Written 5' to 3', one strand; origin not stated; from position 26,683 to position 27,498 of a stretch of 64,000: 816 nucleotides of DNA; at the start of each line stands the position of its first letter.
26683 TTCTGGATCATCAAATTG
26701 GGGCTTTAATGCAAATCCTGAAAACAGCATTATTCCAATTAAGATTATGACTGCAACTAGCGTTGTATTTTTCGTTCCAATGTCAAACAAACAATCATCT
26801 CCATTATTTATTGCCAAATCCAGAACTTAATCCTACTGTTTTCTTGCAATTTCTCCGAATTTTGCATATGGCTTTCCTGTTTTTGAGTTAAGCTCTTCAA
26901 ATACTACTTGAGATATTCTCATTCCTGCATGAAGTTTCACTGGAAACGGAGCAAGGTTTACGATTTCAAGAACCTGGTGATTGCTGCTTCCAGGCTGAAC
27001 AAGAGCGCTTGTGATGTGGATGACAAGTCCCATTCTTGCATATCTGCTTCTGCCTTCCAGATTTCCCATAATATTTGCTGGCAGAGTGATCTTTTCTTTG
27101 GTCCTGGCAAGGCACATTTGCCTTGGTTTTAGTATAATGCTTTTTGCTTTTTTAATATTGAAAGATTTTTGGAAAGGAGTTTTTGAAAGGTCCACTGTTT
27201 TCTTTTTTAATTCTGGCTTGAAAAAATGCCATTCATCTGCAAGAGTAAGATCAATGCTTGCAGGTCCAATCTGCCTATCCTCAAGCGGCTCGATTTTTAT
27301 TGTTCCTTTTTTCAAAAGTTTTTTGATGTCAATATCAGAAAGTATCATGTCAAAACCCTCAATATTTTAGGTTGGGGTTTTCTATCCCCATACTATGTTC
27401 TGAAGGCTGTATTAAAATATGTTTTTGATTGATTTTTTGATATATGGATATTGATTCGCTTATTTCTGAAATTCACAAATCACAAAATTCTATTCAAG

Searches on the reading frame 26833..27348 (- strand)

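Call 77: search_protein_families(library=pfam, proteins=[window:26833-27348:-], max_evalue=0.001)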
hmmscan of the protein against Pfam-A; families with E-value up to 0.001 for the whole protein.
window:26833-27348:- (171 aa): 3 families
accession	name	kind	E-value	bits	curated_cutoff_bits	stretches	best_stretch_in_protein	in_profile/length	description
PF22769.1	DCD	-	5.1e-45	153.7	27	1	2-153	1-153/153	dCTP deaminase-like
PF06559.16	DCD_N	-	3.6e-09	37.1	21.4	1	2-151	4-161/164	2'-deoxycytidine 5'-triphosphate deaminase (DCD) N-terminal domain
PF00692.24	dUTPase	-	2.2e-07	31.2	22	1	62-162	15-113/129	dUTPase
